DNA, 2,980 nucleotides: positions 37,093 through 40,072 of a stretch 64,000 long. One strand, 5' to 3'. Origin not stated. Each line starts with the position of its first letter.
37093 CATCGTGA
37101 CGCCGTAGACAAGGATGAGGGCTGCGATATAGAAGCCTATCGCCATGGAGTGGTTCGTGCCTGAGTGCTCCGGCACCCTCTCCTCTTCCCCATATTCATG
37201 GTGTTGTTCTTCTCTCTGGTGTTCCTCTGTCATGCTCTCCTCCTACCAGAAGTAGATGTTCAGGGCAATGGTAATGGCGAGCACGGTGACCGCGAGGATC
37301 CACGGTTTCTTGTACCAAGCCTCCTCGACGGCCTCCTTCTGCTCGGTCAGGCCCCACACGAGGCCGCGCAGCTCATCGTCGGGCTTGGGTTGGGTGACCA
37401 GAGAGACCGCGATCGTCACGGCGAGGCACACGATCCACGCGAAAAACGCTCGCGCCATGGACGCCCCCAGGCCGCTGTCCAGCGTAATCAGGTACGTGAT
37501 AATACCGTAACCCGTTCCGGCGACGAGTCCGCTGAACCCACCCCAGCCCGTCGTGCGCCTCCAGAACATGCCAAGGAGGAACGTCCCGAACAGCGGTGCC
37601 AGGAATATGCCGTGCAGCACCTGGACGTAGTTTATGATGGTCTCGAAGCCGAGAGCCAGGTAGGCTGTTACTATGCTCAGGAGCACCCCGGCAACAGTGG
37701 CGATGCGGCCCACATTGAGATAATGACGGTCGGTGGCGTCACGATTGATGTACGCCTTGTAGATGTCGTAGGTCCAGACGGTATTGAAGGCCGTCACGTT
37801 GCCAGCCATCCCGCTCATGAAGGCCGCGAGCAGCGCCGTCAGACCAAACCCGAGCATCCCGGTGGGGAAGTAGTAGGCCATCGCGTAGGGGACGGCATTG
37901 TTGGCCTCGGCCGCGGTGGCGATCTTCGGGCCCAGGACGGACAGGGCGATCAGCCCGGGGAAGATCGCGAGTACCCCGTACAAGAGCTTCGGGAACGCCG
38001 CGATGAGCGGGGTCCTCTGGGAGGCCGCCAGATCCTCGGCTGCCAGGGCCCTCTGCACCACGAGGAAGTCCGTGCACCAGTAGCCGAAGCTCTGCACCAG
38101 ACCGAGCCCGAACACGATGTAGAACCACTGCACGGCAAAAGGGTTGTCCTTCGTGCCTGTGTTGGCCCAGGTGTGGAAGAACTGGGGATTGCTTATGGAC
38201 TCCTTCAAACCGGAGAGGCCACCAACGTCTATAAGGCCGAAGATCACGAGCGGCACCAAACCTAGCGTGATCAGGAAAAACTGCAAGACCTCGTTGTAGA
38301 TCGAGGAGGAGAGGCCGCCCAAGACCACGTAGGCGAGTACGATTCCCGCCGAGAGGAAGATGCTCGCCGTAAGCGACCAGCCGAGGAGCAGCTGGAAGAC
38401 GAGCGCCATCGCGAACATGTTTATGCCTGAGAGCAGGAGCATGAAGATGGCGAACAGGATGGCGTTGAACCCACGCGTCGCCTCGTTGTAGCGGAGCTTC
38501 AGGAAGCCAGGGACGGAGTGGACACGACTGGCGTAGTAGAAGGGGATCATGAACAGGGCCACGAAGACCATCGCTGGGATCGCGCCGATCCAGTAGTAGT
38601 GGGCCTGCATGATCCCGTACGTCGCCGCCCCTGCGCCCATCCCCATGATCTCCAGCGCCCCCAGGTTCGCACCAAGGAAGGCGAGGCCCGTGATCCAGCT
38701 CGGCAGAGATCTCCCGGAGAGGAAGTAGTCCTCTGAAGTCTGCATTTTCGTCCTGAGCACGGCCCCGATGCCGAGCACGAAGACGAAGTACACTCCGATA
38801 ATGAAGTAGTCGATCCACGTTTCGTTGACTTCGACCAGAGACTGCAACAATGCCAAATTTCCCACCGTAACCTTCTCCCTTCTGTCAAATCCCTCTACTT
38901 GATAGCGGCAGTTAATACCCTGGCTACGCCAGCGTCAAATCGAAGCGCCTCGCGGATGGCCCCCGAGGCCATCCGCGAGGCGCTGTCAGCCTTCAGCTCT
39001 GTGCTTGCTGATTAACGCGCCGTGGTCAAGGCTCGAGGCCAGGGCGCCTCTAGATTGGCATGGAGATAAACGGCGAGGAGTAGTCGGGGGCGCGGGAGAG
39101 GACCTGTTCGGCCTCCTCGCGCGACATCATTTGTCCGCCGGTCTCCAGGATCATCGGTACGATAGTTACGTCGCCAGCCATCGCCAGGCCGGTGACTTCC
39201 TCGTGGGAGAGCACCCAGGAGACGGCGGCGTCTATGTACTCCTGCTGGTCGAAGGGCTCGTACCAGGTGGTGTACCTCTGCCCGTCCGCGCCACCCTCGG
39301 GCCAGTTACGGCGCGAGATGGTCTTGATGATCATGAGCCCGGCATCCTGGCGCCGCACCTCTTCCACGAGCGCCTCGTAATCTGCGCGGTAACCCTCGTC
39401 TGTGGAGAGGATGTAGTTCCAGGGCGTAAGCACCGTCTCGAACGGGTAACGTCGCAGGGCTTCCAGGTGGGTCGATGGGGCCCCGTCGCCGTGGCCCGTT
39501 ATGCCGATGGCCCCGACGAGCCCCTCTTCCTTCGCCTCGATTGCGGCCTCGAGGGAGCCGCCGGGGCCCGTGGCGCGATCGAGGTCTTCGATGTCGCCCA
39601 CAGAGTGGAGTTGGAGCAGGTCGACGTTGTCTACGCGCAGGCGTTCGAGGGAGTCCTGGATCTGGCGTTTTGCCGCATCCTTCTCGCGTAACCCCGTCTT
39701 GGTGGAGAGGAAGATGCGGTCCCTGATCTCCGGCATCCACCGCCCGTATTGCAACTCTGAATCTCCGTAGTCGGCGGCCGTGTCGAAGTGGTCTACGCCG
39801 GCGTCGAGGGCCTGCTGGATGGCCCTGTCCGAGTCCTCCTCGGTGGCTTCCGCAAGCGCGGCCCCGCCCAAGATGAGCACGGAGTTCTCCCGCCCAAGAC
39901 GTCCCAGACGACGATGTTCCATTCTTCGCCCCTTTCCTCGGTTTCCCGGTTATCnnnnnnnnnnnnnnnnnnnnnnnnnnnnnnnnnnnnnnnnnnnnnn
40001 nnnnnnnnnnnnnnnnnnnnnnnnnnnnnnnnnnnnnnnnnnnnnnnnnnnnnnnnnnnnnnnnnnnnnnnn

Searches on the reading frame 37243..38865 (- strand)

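Call 72: search_protein_families(library=pfam, proteins=[window:37243-38865:-], max_evalue=0.00001)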
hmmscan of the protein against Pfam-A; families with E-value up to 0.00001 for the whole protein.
window:37243-38865:- (540 aa): 1 family
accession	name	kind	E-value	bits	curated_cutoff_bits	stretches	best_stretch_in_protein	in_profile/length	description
PF00474.23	SSF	-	1.1e-46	160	22.8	1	47-450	1-406/406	Sodium:solute symporter family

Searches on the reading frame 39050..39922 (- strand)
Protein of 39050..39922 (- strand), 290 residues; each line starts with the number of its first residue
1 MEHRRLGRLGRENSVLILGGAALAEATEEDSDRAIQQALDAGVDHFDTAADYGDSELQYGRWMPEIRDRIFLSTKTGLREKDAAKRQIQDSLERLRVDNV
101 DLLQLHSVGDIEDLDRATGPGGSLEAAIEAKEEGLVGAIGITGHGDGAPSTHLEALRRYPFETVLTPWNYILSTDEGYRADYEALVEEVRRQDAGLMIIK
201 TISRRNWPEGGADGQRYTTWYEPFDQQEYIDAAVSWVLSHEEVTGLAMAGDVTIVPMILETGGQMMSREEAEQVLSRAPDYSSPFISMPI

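Call 72: search_protein_families(library=pfam, proteins=[window:39050-39922:-], max_evalue=0.00001)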
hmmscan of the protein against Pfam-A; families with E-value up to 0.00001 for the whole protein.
window:39050-39922:- (290 aa): 1 family
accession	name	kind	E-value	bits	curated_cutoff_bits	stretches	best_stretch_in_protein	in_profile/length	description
PF00248.27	Aldo_ket_red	-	7.3e-21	74.9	24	1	16-144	2-141/291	Aldo/keto reductase family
